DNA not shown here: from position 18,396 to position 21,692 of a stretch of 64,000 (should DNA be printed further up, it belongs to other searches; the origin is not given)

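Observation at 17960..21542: CsoR-family repressor and a perfect operator control a giant FAD/Fe-S/CCG oxidoreductase rather than a copper exporter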

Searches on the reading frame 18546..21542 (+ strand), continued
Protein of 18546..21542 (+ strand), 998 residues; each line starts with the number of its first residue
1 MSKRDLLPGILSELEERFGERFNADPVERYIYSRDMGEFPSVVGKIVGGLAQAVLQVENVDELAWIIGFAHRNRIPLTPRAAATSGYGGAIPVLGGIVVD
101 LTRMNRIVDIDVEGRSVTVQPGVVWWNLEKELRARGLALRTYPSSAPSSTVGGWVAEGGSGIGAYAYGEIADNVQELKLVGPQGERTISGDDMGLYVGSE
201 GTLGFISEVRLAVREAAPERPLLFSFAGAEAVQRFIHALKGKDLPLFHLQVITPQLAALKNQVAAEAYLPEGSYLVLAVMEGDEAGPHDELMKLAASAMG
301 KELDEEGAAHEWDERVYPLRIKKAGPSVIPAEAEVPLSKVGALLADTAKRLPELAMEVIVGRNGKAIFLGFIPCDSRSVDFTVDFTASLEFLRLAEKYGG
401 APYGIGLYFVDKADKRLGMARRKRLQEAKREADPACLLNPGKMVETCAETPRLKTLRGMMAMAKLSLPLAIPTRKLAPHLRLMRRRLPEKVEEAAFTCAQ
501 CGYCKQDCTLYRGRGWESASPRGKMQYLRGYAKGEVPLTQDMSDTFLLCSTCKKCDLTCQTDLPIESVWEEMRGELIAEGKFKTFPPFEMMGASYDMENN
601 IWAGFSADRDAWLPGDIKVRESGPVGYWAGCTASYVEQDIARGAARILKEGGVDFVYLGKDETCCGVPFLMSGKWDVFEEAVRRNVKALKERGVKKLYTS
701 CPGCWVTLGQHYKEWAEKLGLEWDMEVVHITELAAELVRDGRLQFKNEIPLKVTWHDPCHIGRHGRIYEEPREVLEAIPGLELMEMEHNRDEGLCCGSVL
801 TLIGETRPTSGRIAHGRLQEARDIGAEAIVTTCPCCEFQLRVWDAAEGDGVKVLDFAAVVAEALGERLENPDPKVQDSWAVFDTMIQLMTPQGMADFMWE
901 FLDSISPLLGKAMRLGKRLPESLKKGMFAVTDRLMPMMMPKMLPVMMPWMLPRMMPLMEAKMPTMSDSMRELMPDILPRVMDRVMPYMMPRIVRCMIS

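Call 66: search_protein_families(library=pfam, alignment_id=A6, max_evalue=0.001)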
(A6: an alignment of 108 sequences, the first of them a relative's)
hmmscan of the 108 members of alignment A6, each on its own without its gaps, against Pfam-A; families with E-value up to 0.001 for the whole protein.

A. member 1, L009:3588-3938:+ (117 aa): 8 families
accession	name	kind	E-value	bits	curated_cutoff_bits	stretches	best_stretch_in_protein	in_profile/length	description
PF01022.26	HTH_5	-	8.7e-15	54.8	22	1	28-73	1-46/47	Bacterial regulatory protein, arsR family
PF12840.13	HTH_20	-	1.2e-11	44.8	27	1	26-73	1-49/51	Helix-turn-helix domain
PF12802.13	MarR_2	-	3.6e-07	30.7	27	1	39-78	16-56/61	MarR family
PF01978.25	TrmB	-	8.6e-06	26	25.6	1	38-88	18-67/68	Sugar-specific transcriptional regulator TrmB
PF01047.28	MarR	-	6.9e-05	23.1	24.6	1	39-75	14-50/59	MarR family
PF25212.1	HVO_A0114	-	0.00025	21.2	27.6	1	28-79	21-73/84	HVO_A0114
PF25213.1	HVO_A0261_N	-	0.00082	19.6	35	0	29-86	11-64/86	HVO_A0261 N-terminal domain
PF13545.12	HTH_Crp_2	-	0.00095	19.5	27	0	46-76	26-56/70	Crp-like helix-turn-helix domain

B. families by the number of members that match (of 108 scanned): 179 families (the first 25 are shown)
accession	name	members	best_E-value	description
PF01022.26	HTH_5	26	4.6e-20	Bacterial regulatory protein, arsR family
PF12840.13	HTH_20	26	1.9e-14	Helix-turn-helix domain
PF12802.13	MarR_2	26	2.6e-09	MarR family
PF01978.25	TrmB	20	3.8e-08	Sugar-specific transcriptional regulator TrmB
PF09339.16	HTH_IclR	18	1e-07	IclR helix-turn-helix domain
PF13412.12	HTH_24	18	1.2e-06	Winged helix-turn-helix DNA-binding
PF25213.1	HVO_A0261_N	17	2.5e-08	HVO_A0261 N-terminal domain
PF01047.28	MarR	13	4.1e-06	MarR family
PF25212.1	HVO_A0114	12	3.6e-05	HVO_A0114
PF01381.28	HTH_3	7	1.4e-51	Helix-turn-helix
PF13560.12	HTH_31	7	2.9e-41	Helix-turn-helix domain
PF12844.13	HTH_19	7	1.7e-34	Helix-turn-helix domain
PF13443.12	HTH_26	7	1.1e-25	Cro/C1-type HTH DNA-binding domain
PF01325.25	Fe_dep_repress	6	2.1e-05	Iron dependent repressor, N-terminal DNA binding domain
PF13463.12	HTH_27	6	2.4e-05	Winged helix DNA-binding domain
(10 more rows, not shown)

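Call 68: predict_structure(alignment_id=A5)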
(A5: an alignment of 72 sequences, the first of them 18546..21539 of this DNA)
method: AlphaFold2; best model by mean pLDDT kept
length: 998 residues; sequences in the alignment: 72
mean_pLDDT: 90.3   pTM: 0.90
mean pLDDT of the five models: 90.3, 89.4, 88.4, 86.3, 85.0
residues with pLDDT >= 90: 657; 70-90: 323; 50-70: 12; < 50: 6
segments of 3 or more residues with pLDDT < 50: 1-3, 85-87
pLDDT, mean of each block of 10 residues (from residue 1): 68 95 94 81 79 95 96 92 59 90 94 97 90 95 74 84 91 94 91 86 92 95 97 95 92 96 92 96 90 97 95 87 87 93 96 93 90 88 90 94 84 86 90 89 76 83 79 76 81 92 86 92 93 91 90 86 91 91 90 93 92 94 96 90 97 95 93 93 95 96 93 94 95 98 96 94 91 98 94 84 89 92 95 91 86 96 94 90 90 92 87 84 88 89 91 93 93 92 89 88
secondary structure, 60 per line:
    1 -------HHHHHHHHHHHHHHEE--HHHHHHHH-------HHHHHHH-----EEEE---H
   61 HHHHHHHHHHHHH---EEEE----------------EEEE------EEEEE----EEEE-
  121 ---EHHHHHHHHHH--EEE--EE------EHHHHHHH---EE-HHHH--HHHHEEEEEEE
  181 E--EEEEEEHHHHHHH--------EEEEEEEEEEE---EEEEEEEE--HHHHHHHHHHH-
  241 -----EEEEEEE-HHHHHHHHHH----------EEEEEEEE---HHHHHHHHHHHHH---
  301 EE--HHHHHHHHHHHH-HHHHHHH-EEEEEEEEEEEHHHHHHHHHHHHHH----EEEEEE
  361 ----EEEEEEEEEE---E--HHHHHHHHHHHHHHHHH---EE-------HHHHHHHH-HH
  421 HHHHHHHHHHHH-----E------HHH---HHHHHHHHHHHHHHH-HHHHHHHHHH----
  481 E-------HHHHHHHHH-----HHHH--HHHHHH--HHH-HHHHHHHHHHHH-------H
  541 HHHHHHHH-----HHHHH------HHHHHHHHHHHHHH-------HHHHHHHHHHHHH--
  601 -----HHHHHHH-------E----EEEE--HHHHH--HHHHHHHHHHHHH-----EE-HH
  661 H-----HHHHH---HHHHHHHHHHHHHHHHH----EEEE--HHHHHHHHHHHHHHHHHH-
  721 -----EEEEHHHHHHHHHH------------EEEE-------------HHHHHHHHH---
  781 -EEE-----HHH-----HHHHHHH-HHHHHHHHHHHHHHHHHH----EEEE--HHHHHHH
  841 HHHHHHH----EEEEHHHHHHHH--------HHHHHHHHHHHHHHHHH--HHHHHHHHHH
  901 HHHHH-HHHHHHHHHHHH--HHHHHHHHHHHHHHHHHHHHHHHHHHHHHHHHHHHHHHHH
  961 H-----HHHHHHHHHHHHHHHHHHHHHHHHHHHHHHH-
elements in order (helices of 4 or more, strands of 3 or more residues): H8-21 H26-33 H41-47 E53-56 H60-73 E77-80 E97-100 E107-111 E116-119 H125-134 E137-139 H151-157 H164-167 H170-173 E174-181 E184-189 H190-196 E205-215 E219-226 H229-239 E246-252 H254-263 E274-281 H285-297 H305-316 H318-324 E326-336 H337-350 E355-360 E365-374 H381-397 H410-417 H419-432 H451-465 H467-476 H489-497 H503-506 H509-514 H521-532 H540-548 H554-558 H565-578 H586-598 H606-612 E625-628 H631-635 H638-650 H667-671 H675-691 E696-699 H702-719 E726-729 H730-739 E752-755 H769-777 E782-784 H798-804 H806-823 E828-831 H834-847 E852-855 H856-863 H872-888 H891-905 H907-918 H921-961 H967-997

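Call 70: fold_search(model_id=the predicted structure, library=pdb)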
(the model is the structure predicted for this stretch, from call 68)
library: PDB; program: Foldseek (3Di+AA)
matches with E <= 10: 844; with E <= 0.001: 331
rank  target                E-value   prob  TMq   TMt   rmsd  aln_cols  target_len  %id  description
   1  8jdv                  1.0e-22  1.00  0.39  0.82   3.4       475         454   21  Crystal structure of mLDHD in complex with 2-ketohexanoic acid (released 2023-10-18)
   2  8jdx                  2.9e-22  1.00  0.39  0.82   3.5       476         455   21  Crystal structure of mLDHD in complex with 2-ketoisovaleric acid (released 2023-10-18)
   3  8jdy                  3.5e-22  1.00  0.39  0.82   3.7       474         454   21  Crystal structure of mLDHD in complex with 2-ketoisocaproic acid (released 2023-10-18)
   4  8jdc                  3.8e-22  1.00  0.38  0.81   3.6       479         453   22  Crystal structure of mLDHD in apo form (released 2023-10-18)
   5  8jde                  6.3e-22  1.00  0.39  0.81   3.7       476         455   21  Crystal structure of mLDHD in complex with D-lactate (released 2023-10-18)
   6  8jdt                  8.3e-22  1.00  0.39  0.82   3.5       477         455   21  Crystal structure of mLDHD in complex with 2-ketobutanoic acid (released 2023-10-18)
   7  8jdp                  9.5e-22  1.00  0.39  0.82   3.5       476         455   22  Crystal structure of H405A mLDHD in complex with D-2-hydroxyisovaleric acid (released 2023-10-18)
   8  8jds                  9.5e-22  1.00  0.39  0.81   3.5       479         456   21  Crystal structure of mLDHD in complex with Pyruvate (released 2023-10-18)
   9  8jdu                  1.9e-21  1.00  0.38  0.81   3.6       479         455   21  Crystal structure of mLDHD in complex with 2-ketovaleric acid (released 2023-10-18)
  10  8jdb                  2.0e-21  1.00  0.39  0.81   3.5       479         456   22  Crystal structure of H405A mLDHD in complex with D-2-hydroxyoctanoic acid (released 2023-10-18)
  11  5ae1_D                5.5e-21  1.00  0.38  0.66   4.7       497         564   18  Ether Lipid-Generating Enzyme AGPS in complex with inhibitor ZINC69435460 (released 2015-09-09)
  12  9qit_A                6.9e-21  1.00  0.38  0.80   3.7       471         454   25  Crystal structure of a D-lactate dehydrogenase in complex with D-lactate from Porcellio dilatatus (released 2025-12-03)
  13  5ae3_B                7.2e-21  1.00  0.39  0.69   4.3       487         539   17  Ether Lipid-Generating Enzyme AGPS in complex with antimycin A (released 2015-09-09)
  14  5ae3_A                1.0e-20  1.00  0.39  0.69   3.9       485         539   18  Ether Lipid-Generating Enzyme AGPS in complex with antimycin A (released 2015-09-09)
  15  9qit_E                1.5e-20  1.00  0.38  0.79   3.8       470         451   24  Crystal structure of a D-lactate dehydrogenase in complex with D-lactate from Porcellio dilatatus (released 2025-12-03)
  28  9ojn                  9.9e-20  1.00  0.34  0.44  15.3       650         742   21  Structure of Mycobacterium smegmatis EtfD (released 2025-05-21)
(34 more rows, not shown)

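Call 85: search_protein_families(library=pfam, proteins=[L026:7311-8012:+, L026:6975-7307:+, L026:8720-9160:+, L026:3393-4001:+, L026:1744-2817:-, L026:605-1843:-, L026:2750-3202:+, L026:9260-11086:-, L026:7186-7692:-, L026:1004-1765:+], max_evalue=0.001)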
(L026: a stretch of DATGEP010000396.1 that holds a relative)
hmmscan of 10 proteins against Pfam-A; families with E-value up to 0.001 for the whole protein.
L026:7311-8012:+ (234 aa): 0 families

L026:6975-7307:+ (111 aa): 0 families

L026:8720-9160:+ (147 aa): 1 family
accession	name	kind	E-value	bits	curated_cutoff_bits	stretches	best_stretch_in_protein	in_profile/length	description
PF03625.19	DUF302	-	3.6e-25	88.1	23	1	48-111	1-63/63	Domain of unknown function DUF302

L026:3393-4001:+ (203 aa): 3 families
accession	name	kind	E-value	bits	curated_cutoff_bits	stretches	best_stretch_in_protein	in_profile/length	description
PF01022.26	HTH_5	-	4.2e-12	46.2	22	1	115-160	1-46/47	Bacterial regulatory protein, arsR family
PF12840.13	HTH_20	-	1.2e-07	32.1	27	1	113-162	1-51/51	Helix-turn-helix domain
PF12802.13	MarR_2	-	9.9e-05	22.9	27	1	112-165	2-56/61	MarR family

L026:1744-2817:- (358 aa): 4 families
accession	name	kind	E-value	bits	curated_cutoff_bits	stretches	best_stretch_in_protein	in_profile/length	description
PF01408.29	GFO_IDH_MocA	-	4.6e-28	98.8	24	1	7-124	1-118/120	Oxidoreductase family, NAD-binding Rossmann fold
PF22725.1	GFO_IDH_MocA_C3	-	1.3e-18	67.6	27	1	135-242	2-109/124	GFO/IDH/MocA C-terminal domain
PF02894.22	GFO_IDH_MocA_C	-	5e-15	56.3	22.9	1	147-342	10-218/218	Oxidoreductase family, C-terminal alpha/beta domain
PF03447.22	NAD_binding_3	-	0.00011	23.4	24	1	16-122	5-113/116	Homoserine dehydrogenase, NAD binding domain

L026:605-1843:- (413 aa): 2 families
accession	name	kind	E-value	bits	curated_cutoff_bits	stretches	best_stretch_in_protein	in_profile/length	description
PF13378.12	MR_MLE_C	-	7.1e-37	127.7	29.4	1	192-403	3-216/219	Enolase C-terminal domain-like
PF02746.21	MR_MLE_N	-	1.8e-13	51.2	22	1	61-169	18-117/117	Mandelate racemase / muconate lactonizing enzyme, N-terminal domain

L026:2750-3202:+ (151 aa): 0 families

L026:9260-11086:- (609 aa): 4 families
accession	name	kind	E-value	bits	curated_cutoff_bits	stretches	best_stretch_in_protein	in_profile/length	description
PF00702.32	Hydrolase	-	1.2e-19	71.8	26.4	1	85-349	1-191/191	haloacid dehalogenase-like hydrolase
PF08282.18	Hydrolase_3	-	4.3e-06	27.1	20.9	1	320-375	194-249/255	haloacid dehalogenase-like hydrolase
PF00689.26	Cation_ATPase_C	-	0.0004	20.7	27.3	1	423-587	6-168/175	Cation transporting ATPase, C-terminus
PF00122.25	E1-E2_ATPase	-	0.0009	19.2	28.1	1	1-68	112-180/181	E1-E2 ATPase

L026:7186-7692:- (169 aa): 0 families

L026:1004-1765:+ (254 aa): 0 families

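Call 91: search_protein_families(library=pfam, alignment_id=A8, max_evalue=0.0001)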
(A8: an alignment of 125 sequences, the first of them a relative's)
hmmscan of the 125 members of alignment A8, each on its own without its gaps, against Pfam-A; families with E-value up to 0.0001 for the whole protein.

A. member 1, L002:7006-8490:- (495 aa): 3 families
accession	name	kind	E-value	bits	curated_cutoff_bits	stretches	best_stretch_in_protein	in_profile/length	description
PF01593.30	Amino_oxidase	-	3.3e-48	165.5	19.8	1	10-441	1-442/443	Flavin containing amine oxidoreductase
PF13450.12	NAD_binding_8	-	1.2e-11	45.1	21.9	1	5-70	1-67/68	NAD(P)-binding Rossmann-like domain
PF01266.30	DAO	-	1.4e-08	35.1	27.9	1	3-41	2-40/353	FAD dependent oxidoreductase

B. families by the number of members that match (of 125 scanned): 161 families (the first 25 are shown)
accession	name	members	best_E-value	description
PF13349.12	DUF4097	8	9.4e-11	Toastrack DUF4097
PF00266.25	Aminotran_5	3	4.1e-73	Aminotransferase class-V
PF16327.10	CcmF_C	3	7.8e-46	Cytochrome c-type biogenesis protein CcmF C-terminal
PF01578.25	Cytochrom_C_asm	3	6.7e-36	Cytochrome C assembly protein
PF00586.29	AIRS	3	6.7e-28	AIR synthase related protein, N-terminal domain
PF00578.27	AhpC-TSA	3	1.1e-26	AhpC/TSA family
PF08534.16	Redoxin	3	2e-24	Redoxin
PF13450.12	NAD_binding_8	3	1.2e-11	NAD(P)-binding Rossmann-like domain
PF13424.12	TPR_12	3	2.4e-11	Tetratricopeptide repeat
PF13905.12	Thioredoxin_8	3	4.1e-11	Thioredoxin-like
PF07992.20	Pyr_redox_2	2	3e-64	Pyridine nucleotide-disulphide oxidoreductase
PF02769.27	AIRS_C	2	1.3e-32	AIR synthase related protein, C-terminal domain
PF00072.30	Response_reg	2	1.6e-29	Response regulator receiver domain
PF02518.31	HATPase_c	2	2e-29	Histidine kinase-, DNA gyrase B-, and HSP90-like ATPase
PF01208.23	URO-D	2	1.7e-28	Uroporphyrinogen decarboxylase (URO-D)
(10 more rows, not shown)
